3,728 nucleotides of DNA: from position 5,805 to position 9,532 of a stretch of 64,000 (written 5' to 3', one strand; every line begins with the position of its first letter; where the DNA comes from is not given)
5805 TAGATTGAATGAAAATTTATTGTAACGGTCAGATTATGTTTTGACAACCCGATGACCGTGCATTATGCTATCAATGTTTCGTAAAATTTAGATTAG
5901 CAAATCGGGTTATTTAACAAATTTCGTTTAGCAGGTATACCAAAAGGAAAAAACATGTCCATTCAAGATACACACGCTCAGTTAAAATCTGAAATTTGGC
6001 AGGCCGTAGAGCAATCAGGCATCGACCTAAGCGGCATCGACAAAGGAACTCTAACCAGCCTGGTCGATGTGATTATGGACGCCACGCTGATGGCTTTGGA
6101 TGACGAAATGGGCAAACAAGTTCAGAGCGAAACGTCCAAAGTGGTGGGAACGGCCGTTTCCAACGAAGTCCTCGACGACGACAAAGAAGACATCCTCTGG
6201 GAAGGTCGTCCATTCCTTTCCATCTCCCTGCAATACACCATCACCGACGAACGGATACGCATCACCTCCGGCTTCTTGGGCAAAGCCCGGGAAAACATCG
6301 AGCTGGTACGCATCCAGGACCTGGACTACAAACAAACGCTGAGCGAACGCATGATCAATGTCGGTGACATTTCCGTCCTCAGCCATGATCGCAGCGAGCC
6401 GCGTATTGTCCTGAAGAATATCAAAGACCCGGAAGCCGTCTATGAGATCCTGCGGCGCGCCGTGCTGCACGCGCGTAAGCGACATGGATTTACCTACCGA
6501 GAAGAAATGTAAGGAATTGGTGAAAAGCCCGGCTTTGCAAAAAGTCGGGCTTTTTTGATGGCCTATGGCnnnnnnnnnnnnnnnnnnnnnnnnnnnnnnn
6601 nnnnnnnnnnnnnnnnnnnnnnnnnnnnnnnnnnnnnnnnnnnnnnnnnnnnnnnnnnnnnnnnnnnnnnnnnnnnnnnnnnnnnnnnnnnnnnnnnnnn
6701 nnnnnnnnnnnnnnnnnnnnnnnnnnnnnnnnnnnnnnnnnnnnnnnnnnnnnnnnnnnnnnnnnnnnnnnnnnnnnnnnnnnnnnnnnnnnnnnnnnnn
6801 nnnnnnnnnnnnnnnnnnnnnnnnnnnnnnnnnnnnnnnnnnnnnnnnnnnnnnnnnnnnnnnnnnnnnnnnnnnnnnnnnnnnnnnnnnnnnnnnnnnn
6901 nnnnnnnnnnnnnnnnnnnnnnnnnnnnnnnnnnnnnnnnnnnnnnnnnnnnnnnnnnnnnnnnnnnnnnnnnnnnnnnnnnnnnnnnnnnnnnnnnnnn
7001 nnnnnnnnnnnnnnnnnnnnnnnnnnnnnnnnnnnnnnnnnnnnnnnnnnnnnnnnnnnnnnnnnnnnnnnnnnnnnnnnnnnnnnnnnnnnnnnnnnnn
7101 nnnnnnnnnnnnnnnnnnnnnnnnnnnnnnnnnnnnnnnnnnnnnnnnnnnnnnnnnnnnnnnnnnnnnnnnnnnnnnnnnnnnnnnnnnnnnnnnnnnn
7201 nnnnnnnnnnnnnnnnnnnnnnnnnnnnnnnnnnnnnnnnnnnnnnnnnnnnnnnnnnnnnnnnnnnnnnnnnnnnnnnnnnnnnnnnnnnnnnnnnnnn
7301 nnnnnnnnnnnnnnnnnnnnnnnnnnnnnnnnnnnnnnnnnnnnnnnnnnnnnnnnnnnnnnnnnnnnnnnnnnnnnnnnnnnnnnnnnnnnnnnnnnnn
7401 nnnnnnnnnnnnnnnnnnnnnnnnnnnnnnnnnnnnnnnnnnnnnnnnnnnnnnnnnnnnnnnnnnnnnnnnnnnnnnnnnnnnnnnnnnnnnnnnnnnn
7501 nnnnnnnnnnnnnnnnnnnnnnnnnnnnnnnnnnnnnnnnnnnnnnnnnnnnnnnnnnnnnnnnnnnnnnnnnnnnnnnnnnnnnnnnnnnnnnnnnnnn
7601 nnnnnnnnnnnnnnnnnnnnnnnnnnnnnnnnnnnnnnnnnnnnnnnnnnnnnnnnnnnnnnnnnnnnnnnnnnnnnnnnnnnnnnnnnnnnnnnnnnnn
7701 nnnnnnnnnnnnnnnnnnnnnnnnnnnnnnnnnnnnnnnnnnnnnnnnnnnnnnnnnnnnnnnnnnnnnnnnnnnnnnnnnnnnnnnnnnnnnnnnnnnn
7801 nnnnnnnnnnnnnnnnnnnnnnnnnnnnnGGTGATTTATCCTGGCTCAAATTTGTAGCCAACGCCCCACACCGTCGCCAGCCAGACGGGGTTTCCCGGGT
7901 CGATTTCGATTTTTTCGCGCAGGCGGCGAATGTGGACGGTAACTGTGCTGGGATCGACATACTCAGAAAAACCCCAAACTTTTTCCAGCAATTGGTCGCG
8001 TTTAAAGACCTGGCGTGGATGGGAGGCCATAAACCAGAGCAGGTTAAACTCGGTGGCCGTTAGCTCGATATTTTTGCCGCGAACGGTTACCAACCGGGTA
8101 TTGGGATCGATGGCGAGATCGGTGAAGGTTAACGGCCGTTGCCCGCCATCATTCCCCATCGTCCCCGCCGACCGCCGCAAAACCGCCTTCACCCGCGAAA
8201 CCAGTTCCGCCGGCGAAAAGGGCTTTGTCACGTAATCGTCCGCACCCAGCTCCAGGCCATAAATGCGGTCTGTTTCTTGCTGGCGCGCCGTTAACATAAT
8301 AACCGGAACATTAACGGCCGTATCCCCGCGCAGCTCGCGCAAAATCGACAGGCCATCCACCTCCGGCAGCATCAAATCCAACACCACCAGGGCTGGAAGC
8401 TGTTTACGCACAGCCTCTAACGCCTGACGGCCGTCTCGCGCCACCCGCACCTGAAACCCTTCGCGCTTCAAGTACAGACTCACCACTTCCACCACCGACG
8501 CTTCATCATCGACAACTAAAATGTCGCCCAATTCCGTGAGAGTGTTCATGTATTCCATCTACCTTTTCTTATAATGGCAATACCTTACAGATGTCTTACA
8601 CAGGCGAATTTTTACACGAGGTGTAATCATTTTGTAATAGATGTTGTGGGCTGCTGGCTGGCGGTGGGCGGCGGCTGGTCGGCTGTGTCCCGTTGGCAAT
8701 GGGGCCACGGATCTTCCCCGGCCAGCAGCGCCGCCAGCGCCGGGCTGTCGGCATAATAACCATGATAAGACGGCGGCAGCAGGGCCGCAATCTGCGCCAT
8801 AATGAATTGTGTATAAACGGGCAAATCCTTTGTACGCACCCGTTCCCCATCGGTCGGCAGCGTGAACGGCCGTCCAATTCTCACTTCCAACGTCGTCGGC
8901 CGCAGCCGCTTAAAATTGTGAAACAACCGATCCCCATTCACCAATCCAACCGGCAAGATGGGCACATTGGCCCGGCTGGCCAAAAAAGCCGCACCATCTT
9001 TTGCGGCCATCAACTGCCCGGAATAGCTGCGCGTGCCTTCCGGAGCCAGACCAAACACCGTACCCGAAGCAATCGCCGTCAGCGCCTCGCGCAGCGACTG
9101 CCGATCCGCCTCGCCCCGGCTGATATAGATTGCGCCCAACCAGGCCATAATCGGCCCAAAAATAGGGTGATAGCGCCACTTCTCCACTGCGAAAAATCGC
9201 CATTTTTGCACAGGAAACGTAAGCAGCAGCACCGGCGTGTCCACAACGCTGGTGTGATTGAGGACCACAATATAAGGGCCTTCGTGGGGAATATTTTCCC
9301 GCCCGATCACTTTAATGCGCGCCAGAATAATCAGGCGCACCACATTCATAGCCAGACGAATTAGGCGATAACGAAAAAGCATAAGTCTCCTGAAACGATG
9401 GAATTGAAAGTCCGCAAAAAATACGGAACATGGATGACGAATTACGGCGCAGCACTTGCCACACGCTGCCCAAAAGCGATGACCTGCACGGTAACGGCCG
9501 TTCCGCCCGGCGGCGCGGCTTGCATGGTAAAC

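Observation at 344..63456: Highly iterated octamer palindrome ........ (HIP1-like), about one copy per 560 bp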

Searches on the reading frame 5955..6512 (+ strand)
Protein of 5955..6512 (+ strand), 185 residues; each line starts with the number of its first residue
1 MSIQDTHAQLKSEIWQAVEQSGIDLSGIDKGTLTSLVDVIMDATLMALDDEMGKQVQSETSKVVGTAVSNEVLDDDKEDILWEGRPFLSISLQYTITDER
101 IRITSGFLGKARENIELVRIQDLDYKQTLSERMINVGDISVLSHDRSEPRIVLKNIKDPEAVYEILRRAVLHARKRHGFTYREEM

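Call 35: search_protein_families(library=pfam, proteins=[window:5955-6512:+], max_evalue=0.00001)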
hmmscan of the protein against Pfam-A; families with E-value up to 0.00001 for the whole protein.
window:5955-6512:+ (185 aa): 1 family
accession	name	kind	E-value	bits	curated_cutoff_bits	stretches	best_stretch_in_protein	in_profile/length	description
PF03703.20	bPH_2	-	1.4e-17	64.1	22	1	92-166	4-78/78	Bacterial PH domain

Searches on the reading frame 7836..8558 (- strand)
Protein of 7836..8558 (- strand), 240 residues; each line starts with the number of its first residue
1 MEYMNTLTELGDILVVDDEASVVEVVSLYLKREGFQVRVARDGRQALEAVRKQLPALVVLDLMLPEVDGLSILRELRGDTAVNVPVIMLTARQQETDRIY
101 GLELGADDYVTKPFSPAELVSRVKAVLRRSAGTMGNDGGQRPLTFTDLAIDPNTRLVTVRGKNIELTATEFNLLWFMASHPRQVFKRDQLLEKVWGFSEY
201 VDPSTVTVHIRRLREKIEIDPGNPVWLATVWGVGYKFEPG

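Call 36: search_protein_families(library=pfam, proteins=[window:7836-8558:-], max_evalue=0.00001)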
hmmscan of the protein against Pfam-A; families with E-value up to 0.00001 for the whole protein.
window:7836-8558:- (240 aa): 2 families
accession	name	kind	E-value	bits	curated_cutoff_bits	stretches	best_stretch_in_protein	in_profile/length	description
PF00072.30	Response_reg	-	8.2e-31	106.9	30.2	1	13-124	1-111/111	Response regulator receiver domain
PF00486.34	Trans_reg_C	-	5e-28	97.4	26.2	1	161-237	1-77/77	Transcriptional regulatory protein, C terminal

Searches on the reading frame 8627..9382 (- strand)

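Call 36: search_protein_families(library=pfam, proteins=[window:8627-9382:-], max_evalue=0.00001)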
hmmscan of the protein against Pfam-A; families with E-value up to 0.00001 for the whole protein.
window:8627-9382:- (251 aa): 1 family
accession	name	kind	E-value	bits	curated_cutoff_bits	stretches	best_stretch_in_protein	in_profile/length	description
PF01553.26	Acyltransferase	-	1.2e-26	93.5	23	1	22-147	1-131/132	Acyltransferase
